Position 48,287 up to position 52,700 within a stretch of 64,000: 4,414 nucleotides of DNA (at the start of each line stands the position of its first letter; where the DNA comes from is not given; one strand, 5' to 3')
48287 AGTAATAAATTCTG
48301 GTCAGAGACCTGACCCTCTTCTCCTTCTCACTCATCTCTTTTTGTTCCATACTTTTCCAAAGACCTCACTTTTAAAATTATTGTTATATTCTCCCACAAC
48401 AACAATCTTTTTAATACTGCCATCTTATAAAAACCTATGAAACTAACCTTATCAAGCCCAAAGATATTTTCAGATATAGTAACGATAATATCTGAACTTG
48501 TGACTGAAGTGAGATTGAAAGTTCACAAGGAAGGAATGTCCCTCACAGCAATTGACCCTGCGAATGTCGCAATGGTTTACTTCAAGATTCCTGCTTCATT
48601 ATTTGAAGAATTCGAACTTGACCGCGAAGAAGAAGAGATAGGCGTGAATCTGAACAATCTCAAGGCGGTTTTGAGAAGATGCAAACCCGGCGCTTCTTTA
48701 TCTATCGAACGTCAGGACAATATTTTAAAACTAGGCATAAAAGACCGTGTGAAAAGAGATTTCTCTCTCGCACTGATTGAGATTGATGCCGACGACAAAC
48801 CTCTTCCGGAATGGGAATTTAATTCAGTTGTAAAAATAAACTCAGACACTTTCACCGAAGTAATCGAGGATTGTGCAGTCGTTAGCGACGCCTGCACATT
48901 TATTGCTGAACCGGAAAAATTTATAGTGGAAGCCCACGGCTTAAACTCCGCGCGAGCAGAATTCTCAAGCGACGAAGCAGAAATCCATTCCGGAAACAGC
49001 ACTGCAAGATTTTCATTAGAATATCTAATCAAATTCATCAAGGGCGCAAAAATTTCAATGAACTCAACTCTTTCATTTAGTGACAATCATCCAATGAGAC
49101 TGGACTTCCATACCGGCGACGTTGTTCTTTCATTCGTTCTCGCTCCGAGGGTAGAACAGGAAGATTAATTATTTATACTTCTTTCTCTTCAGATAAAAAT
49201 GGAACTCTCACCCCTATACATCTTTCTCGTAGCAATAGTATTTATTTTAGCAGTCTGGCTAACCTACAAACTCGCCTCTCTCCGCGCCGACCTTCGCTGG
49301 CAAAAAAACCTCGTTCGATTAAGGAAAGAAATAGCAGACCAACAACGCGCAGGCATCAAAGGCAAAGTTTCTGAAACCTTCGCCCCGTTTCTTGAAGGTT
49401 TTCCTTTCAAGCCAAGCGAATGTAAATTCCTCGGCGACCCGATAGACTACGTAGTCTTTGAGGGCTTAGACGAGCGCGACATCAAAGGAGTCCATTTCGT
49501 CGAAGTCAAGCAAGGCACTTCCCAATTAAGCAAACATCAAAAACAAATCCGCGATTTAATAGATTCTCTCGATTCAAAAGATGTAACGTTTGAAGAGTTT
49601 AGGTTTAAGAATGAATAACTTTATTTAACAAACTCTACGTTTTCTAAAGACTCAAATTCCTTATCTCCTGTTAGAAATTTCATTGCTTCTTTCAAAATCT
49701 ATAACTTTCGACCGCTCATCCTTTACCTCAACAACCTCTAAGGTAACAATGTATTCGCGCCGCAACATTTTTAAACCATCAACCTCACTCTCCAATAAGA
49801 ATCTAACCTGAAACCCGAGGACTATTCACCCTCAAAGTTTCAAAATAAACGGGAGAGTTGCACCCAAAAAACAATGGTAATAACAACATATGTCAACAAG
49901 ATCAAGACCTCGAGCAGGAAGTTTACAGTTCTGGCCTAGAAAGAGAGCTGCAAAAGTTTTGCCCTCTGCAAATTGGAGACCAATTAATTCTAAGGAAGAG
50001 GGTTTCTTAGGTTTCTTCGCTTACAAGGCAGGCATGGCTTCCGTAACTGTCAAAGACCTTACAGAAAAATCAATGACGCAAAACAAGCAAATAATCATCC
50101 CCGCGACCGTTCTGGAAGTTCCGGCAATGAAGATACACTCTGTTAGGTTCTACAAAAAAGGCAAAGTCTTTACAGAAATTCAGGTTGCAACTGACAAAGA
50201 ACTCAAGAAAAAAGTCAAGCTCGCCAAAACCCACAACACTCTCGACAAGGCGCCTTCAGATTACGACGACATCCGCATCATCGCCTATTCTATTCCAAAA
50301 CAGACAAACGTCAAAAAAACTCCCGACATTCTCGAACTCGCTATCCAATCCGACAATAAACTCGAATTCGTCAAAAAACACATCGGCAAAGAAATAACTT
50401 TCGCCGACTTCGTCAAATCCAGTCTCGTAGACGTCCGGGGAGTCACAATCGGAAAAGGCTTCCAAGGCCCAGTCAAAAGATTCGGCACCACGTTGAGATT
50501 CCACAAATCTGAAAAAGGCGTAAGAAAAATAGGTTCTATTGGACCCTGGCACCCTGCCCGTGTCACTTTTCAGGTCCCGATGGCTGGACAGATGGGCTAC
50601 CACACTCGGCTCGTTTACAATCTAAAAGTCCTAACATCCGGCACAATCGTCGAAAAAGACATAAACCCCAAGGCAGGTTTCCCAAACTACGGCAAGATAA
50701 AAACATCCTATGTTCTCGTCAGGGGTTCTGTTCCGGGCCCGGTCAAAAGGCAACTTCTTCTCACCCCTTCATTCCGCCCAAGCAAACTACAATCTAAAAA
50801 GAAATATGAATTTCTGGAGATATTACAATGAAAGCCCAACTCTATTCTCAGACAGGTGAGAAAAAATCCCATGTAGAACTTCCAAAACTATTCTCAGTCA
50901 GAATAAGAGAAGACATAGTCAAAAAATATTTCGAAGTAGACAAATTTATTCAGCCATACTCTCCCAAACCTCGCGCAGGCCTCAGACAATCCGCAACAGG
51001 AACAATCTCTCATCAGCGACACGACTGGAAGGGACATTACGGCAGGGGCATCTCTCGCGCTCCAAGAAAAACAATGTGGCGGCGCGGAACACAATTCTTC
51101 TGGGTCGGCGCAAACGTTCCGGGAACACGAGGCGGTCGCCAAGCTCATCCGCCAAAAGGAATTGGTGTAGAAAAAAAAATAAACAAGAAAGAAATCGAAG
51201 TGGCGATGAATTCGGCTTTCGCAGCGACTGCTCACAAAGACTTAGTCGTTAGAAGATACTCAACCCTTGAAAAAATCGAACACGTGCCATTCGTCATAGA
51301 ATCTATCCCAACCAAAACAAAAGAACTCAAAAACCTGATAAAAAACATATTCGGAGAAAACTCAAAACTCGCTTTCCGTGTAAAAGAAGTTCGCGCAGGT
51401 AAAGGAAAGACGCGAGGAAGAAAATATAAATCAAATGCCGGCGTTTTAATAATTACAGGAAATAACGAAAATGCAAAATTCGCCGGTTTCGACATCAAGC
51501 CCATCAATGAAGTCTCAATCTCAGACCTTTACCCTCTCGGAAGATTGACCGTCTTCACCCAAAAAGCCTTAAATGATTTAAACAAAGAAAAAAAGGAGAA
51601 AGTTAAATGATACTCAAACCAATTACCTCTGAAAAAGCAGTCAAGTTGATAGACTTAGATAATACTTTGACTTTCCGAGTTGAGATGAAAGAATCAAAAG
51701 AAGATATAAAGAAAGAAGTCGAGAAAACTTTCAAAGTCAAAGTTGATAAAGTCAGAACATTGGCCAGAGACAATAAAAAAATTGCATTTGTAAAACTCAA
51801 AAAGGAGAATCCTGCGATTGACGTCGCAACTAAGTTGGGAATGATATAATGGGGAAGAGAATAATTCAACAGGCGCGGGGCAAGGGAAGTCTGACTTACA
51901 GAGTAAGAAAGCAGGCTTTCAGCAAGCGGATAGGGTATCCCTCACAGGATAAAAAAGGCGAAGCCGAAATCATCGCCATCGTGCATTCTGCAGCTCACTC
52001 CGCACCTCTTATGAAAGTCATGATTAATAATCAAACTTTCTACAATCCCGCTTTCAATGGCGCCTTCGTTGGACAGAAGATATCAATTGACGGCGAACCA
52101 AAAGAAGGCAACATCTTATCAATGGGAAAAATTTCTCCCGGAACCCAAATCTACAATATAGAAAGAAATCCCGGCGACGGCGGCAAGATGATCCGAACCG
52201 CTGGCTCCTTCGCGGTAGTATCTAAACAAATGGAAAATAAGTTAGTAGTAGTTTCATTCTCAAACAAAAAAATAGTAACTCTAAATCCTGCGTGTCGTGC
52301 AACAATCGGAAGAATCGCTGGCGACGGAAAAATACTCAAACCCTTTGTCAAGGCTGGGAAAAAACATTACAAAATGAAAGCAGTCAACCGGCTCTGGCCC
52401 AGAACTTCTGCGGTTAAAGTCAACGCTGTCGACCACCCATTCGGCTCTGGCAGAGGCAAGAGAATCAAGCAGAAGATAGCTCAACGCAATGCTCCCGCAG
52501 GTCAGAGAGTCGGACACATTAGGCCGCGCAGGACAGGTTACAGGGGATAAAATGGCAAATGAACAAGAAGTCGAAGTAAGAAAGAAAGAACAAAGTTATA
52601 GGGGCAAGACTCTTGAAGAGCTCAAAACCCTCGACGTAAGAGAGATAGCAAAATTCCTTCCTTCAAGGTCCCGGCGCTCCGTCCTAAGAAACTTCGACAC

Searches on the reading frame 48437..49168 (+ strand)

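Call 88: search_protein_families(library=pfam, proteins=[window:48437-49168:+], max_evalue=0.00001)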
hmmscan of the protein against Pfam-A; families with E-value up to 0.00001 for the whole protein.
window:48437-49168:+ (243 aa): 2 families
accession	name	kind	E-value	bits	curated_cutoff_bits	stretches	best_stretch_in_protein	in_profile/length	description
PF00705.23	PCNA_N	-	5e-13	49.3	20.3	1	5-119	6-124/127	Proliferating cell nuclear antigen, N-terminal domain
PF02747.20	PCNA_C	-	4.8e-11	43.4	23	1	123-238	2-127/128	Proliferating cell nuclear antigen, C-terminal domain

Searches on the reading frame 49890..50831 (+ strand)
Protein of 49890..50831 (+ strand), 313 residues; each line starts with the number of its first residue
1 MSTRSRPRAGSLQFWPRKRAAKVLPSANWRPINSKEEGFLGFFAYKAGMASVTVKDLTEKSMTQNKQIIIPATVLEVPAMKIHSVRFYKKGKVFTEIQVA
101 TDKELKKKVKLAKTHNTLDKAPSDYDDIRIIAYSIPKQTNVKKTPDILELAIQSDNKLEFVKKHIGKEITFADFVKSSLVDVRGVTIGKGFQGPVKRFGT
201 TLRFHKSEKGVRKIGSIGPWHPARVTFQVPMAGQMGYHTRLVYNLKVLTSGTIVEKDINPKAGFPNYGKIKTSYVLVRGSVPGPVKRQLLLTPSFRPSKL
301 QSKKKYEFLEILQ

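Call 88: search_protein_families(library=pfam, proteins=[window:49890-50831:+], max_evalue=0.00001)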
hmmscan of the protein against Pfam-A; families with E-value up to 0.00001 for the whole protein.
window:49890-50831:+ (313 aa): 1 family
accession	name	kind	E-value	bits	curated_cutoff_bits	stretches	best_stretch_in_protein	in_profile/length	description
PF00297.29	Ribosomal_L3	-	1.5e-59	202.3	22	2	89-300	125-350/369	Ribosomal protein L3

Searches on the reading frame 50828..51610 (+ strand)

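Call 88: search_protein_families(library=pfam, proteins=[window:50828-51610:+], max_evalue=0.00001)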
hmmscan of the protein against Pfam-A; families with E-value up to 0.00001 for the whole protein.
window:50828-51610:+ (260 aa): 1 family
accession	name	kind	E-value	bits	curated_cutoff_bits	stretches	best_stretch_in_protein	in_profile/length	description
PF00573.27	Ribosomal_L4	-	7.6e-21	75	25.8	1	16-253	1-189/190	Ribosomal protein L4/L1 family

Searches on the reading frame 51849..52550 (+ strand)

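Call 88: search_protein_families(library=pfam, proteins=[window:51849-52550:+], max_evalue=0.00001)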
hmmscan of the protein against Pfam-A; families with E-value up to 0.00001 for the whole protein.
window:51849-52550:+ (233 aa): 1 family
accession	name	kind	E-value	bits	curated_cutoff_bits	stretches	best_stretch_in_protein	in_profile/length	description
PF03947.24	Ribosomal_L2_C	-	6.2e-32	110.8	33.7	1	85-209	1-119/126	Ribosomal Proteins L2, C-terminal domain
